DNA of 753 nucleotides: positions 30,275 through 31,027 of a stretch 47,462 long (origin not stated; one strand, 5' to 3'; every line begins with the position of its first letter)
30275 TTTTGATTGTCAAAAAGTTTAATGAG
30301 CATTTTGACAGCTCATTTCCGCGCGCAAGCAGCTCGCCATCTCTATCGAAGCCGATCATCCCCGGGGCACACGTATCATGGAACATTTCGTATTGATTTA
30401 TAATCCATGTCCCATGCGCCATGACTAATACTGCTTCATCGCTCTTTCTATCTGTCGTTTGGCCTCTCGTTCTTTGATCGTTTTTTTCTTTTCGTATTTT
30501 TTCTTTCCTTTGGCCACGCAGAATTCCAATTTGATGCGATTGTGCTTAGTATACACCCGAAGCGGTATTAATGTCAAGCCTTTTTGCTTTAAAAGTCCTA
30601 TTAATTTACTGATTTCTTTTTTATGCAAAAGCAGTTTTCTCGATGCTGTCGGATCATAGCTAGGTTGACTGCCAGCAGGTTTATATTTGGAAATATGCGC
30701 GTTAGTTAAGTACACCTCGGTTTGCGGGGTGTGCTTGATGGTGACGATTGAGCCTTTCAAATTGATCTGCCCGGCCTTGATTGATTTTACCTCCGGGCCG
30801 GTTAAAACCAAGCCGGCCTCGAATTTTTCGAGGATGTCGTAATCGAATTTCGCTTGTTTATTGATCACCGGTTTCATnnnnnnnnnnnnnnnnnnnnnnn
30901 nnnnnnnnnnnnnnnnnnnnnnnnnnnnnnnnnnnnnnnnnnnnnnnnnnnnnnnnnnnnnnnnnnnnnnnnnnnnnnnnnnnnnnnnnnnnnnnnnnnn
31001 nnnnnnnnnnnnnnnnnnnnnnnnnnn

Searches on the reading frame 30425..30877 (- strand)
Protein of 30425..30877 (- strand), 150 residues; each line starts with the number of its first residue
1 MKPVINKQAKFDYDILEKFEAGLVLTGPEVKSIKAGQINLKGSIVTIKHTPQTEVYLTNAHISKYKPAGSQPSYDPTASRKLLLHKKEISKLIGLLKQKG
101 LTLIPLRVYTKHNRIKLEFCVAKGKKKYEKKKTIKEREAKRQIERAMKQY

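Call 10: find_related_loci(query=window:30425-30877:-, collection=genome_contigs, flank=4000)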
Query window:30425-30877:- (150 aa) in genome_contigs; peptide patterns used: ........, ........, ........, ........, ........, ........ (x = any residue, [..] = any of these).
348 stretches matched a pattern; 175 encode a relative of the query (tblastn E <= 1e-3); the best 80 are kept; 80 distinct loci.
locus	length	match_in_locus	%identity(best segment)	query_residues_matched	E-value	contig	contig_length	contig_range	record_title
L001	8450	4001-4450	77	1-150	3e-77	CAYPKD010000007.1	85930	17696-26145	MAG TPA_asm: uncultured Gammaproteobacteria bacterium isolate binchicken_co334_146 genome assembly, contig: NODE_353_len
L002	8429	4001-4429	59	4-149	3e-52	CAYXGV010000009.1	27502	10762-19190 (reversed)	MAG TPA_asm: uncultured Gammaproteobacteria bacterium isolate SRP178699_co1_205 genome assembly, contig: NODE_1909_lengt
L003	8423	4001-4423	59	6-149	1e-50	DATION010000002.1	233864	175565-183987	MAG TPA_asm: Candidatus Udaeobacter sp. isolate SMAG_U15825 k141_264311, whole genome shotgun sequence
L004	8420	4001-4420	58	6-149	2e-48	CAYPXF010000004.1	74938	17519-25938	MAG TPA_asm: uncultured Gammaproteobacteria bacterium isolate binchicken_co17_235 genome assembly, contig: NODE_1081_len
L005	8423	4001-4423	60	6-149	8e-49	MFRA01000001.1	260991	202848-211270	MAG: Candidatus Magasanikbacteria bacterium RIFOXYD1_FULL_40_23 rifoxyd1_full_scaffold_11, whole genome shotgun sequence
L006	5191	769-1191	60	6-149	5e-48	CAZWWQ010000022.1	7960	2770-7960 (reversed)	MAG TPA_asm: uncultured Bdellovibrionales bacterium isolate binchicken_co291_201 genome assembly, contig: NODE_3134_leng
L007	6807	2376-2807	57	5-150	3e-48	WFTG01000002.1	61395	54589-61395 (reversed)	MAG: Patescibacteria group bacterium isolate S139_133 k151_118248, whole genome shotgun sequence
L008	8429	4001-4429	59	6-149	5e-48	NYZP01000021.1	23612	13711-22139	MAG: Parcubacteria group bacterium isolate ARS52 MHASMcontig_180637, whole genome shotgun sequence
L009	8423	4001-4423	59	6-148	1e-47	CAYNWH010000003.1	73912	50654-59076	MAG TPA_asm: uncultured Gammaproteobacteria bacterium isolate SRP214966_co1_418 genome assembly, contig: NODE_344_length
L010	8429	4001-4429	55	6-149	7e-47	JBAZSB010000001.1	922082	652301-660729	MAG: Patescibacteria group bacterium isolate SO_2017_GW1_162 NODE_23_length_922082_cov_1.706351_OW334_2017, whole genome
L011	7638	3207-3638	54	6-150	9e-47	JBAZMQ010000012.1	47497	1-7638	MAG: Patescibacteria group bacterium isolate SO_2017_LW4_47 scaffold_1850_c1_LW137-91_2017, whole genome shotgun sequenc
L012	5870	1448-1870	58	6-148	4e-46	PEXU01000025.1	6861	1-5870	MAG: Candidatus Kerfeldbacteria bacterium CG08_land_8_20_14_0_20_40_16 CG08_land_8_20_14_0.20_scaffold_9455_c, whole gen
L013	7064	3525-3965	54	5-148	3e-46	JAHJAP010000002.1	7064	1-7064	MAG: Patescibacteria group bacterium isolate Modern_marine.mb.217 Modern_marine.mb.217_k141_39981, whole genome shotgun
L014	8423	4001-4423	57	6-148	2e-46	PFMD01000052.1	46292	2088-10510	MAG: Candidatus Kerfeldbacteria bacterium CG_4_10_14_0_8_um_filter_42_10 CG_4_10_14_0.8_um_filter_scaffold_1211_c, whole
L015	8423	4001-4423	57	6-147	8e-46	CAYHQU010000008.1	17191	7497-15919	MAG TPA_asm: uncultured Gammaproteobacteria bacterium isolate ERP119705_co14_218 genome assembly, contig: NODE_3540_leng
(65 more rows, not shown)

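Call 18: find_related_loci(query=A2, collection=metagenome_contigs, flank=2500)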
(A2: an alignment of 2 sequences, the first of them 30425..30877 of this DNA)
Query A2 (150 aa) in metagenome_contigs; peptide patterns used: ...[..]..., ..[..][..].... (x = any residue, [..] = any of these).
600 stretches matched a pattern (row limit reached: there are more); 6 encode a relative of the query (tblastn E <= 1e-3); 6 distinct loci.
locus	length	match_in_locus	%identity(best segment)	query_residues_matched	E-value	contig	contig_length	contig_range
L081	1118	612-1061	73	1-150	3e-74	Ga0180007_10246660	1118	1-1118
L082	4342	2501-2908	57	4-143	9e-38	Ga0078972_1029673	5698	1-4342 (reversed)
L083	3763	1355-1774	43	4-147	6e-37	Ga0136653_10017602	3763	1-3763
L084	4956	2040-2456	45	6-148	5e-34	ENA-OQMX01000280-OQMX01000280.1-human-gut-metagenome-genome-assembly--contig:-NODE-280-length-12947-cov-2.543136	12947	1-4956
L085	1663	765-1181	41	4-148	6e-22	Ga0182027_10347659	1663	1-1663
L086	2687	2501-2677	48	6-67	2e-11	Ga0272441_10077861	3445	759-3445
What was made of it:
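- Tried and rejected: It chose low-complexity peptide patterns and returned only one useful locus, L081 (call 18).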

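Call 22: find_homologous_proteins(query=window:30425-30877:-, max_evalue=1e-40)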
Query window:30425-30877:- (150 aa): 495 proteins with E <= 1e-40 among 8000 candidates; the best 120 are listed.
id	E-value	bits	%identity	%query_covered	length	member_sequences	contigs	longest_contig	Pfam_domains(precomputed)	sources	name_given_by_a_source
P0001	1.4e-89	315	100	100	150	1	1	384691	PF01668.24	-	-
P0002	5.1e-72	258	79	100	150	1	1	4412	PF01668.24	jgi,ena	-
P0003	1.4e-71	257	80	100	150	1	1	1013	PF01668.24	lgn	-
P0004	2.6e-71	256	79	100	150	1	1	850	PF01668.24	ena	-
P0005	3.8e-71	255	79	100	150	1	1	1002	PF01668.24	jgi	-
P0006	3.1e-70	253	77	100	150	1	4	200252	PF01668.24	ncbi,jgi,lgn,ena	-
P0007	5.7e-70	252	78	100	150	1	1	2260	PF01668.24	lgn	-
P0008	1.1e-69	251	79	100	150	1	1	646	PF01668.24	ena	-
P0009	3.5e-69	249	77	100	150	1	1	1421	PF01668.24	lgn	-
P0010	7.4e-68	245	73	100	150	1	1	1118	PF01668.24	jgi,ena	-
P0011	1.5e-66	241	75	100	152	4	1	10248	PF01668.24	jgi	-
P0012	3.0e-66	240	73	100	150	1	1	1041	PF01668.24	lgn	-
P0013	7.4e-65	235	74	100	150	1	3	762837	PF01668.24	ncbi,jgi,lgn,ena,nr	ncbi:MAG TPA: SsrA-binding protein SmpB [Candidatus Bipolaricaulota bacterium]|nr:SsrA-binding prote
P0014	7.6e-58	212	67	99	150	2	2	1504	PF01668.24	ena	-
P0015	7.7e-54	199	64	99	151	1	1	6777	PF01668.24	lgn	-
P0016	3.9e-53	197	64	98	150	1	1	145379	PF01668.24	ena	-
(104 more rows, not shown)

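Call 23: find_encoding_contigs(protein=P0002, flank=2000, max_places=2)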
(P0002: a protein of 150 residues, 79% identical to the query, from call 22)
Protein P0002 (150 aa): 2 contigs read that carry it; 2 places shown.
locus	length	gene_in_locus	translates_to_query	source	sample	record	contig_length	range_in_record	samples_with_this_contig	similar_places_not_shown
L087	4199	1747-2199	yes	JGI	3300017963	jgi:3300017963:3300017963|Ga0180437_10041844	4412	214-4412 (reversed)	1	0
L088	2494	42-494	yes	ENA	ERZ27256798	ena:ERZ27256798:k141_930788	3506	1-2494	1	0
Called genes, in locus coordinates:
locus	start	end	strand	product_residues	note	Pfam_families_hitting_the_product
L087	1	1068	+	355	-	?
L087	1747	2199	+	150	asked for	PF01668:SmpB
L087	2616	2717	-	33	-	-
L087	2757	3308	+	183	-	PF05198:IF3_N, PF00707:IF3_C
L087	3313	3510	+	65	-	PF01632:Ribosomal_L35p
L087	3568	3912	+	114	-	PF00453:Ribosomal_L20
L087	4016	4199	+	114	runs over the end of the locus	-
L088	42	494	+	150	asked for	PF01668:SmpB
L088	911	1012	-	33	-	-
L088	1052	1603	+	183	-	PF05198:IF3_N, PF00707:IF3_C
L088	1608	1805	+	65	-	PF01632:Ribosomal_L35p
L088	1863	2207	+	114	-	PF00453:Ribosomal_L20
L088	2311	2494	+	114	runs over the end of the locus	-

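Call 24: find_encoding_contigs(protein=P0013, flank=2000, max_places=2)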
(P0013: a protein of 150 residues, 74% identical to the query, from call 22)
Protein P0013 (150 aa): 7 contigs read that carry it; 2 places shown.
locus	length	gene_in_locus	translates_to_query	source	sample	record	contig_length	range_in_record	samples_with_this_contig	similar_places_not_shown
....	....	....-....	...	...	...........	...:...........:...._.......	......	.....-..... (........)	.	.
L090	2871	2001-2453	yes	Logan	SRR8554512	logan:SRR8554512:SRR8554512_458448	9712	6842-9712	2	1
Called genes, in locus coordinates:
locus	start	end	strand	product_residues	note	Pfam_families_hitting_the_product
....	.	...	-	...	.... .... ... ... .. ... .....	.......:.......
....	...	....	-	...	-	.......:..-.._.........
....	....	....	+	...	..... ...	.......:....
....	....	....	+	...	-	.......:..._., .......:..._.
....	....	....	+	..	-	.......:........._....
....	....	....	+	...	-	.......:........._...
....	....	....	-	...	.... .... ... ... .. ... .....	-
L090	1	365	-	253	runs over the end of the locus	PF18900:DUF5656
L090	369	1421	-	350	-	PF01594:AI-2E_transport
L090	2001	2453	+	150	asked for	PF01668:SmpB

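Call 25: find_encoding_contigs(protein=P0011, flank=2000, max_places=2)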
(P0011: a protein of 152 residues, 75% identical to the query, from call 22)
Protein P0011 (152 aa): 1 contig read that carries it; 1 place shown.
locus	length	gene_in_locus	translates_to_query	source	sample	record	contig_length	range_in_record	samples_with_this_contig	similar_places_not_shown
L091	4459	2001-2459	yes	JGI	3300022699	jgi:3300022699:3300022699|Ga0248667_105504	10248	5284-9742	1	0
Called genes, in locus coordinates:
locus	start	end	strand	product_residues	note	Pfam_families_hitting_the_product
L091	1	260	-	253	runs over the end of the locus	PF18900:DUF5656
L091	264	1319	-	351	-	PF01594:AI-2E_transport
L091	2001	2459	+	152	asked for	PF01668:SmpB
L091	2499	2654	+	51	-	-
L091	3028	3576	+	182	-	PF05198:IF3_N, PF00707:IF3_C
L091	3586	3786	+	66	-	PF01632:Ribosomal_L35p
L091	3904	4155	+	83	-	PF00453:Ribosomal_L20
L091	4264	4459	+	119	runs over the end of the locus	-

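Call 26: find_encoding_contigs(protein=P0007, flank=2000, max_places=2)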
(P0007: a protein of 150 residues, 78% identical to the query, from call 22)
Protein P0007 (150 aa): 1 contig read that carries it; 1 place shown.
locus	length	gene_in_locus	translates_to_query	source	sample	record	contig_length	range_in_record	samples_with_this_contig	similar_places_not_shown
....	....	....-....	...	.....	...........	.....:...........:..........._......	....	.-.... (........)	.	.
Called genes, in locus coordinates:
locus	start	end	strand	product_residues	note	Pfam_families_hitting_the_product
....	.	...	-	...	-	?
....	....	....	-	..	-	-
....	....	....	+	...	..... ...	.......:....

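Call 28: find_encoding_contigs(protein=P0009, flank=2000, max_places=2)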
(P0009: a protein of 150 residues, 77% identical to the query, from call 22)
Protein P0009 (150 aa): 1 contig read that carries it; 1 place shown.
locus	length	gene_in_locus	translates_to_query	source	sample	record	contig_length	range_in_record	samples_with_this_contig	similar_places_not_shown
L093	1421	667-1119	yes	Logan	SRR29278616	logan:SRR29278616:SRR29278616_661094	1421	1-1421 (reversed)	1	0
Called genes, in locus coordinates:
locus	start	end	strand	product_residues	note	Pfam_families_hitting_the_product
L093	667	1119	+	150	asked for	PF01668:SmpB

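Call 29: find_encoding_contigs(protein=P0015, flank=2000, max_places=2)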
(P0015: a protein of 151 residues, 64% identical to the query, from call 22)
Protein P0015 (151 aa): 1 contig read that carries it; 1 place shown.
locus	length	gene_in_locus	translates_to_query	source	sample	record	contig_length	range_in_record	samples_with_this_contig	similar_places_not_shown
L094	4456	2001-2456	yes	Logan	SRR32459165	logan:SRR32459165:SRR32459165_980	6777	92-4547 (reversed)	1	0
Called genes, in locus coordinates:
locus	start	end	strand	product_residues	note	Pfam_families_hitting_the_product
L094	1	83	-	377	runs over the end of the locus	PF13365:Trypsin_2, PF13180:PDZ_2, PF17820:PDZ_6 (weak)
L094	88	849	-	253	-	PF18900:DUF5656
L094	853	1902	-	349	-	PF01594:AI-2E_transport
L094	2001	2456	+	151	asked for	PF01668:SmpB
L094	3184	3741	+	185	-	PF05198:IF3_N, PF00707:IF3_C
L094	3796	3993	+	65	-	PF01632:Ribosomal_L35p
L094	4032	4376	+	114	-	PF00453:Ribosomal_L20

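Call 30: find_encoding_contigs(protein=P0016, flank=2000, max_places=2)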
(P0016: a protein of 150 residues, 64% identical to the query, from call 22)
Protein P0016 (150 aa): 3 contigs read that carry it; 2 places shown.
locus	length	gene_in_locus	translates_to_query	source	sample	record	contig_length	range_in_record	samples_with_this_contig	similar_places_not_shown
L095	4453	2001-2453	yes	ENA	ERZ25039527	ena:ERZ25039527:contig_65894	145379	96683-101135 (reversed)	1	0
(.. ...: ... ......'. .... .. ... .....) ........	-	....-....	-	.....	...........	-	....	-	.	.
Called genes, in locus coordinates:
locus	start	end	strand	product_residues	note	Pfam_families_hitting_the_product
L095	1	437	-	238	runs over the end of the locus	PF18900:DUF5656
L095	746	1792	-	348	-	PF01594:AI-2E_transport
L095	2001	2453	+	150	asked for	PF01668:SmpB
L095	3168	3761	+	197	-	PF05198:IF3_N, PF00707:IF3_C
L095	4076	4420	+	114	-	PF00453:Ribosomal_L20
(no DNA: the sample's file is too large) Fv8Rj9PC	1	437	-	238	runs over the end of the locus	PF18900:DUF5656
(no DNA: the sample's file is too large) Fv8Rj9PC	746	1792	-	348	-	PF01594:AI-2E_transport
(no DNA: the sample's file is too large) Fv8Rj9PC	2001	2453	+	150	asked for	PF01668:SmpB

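Call 31: find_encoding_contigs(protein=P0014, flank=2000, max_places=2)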
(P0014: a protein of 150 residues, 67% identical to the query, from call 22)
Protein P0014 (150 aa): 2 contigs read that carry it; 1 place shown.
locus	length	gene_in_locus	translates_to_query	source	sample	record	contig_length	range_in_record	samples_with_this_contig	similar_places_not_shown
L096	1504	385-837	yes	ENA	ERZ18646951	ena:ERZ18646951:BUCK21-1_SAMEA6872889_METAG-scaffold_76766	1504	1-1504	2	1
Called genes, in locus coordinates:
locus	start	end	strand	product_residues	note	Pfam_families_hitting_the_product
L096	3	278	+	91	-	?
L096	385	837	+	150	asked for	PF01668:SmpB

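Call 50: find_encoding_contigs(protein=P0003, flank=1500, max_places=2)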
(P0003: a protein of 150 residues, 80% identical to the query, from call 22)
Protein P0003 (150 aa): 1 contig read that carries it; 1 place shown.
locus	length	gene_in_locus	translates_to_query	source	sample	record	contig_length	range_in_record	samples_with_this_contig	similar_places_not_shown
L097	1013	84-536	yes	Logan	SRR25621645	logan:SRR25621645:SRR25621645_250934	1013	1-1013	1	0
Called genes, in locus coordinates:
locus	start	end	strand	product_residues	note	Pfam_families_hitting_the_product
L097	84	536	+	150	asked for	PF01668:SmpB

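Call 51: find_encoding_contigs(protein=P0005, flank=1500, max_places=2)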
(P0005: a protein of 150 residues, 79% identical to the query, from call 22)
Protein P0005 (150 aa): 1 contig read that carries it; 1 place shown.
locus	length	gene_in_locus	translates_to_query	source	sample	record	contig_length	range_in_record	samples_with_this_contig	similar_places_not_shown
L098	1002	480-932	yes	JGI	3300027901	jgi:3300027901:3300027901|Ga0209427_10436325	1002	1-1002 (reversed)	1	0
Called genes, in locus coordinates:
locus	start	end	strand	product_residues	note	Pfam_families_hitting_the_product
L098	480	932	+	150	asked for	PF01668:SmpB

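Call 52: find_encoding_contigs(protein=P0012, flank=1500, max_places=2)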
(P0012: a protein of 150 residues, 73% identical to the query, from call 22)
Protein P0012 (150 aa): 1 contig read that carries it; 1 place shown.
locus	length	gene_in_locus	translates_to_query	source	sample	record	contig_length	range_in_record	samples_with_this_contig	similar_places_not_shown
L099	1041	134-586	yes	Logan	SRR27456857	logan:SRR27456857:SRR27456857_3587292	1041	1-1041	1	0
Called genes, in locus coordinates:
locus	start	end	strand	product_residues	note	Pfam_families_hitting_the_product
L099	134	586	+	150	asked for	PF01668:SmpB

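Call 73: find_encoding_contigs(protein=P0004, flank=1000, max_places=2)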
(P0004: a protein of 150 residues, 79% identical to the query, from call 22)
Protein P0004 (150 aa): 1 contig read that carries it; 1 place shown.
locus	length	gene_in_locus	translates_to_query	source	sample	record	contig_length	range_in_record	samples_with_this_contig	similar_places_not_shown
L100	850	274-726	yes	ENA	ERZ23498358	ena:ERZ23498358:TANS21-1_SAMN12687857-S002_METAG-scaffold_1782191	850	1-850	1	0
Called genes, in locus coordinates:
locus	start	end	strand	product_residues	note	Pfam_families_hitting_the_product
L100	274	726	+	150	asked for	PF01668:SmpB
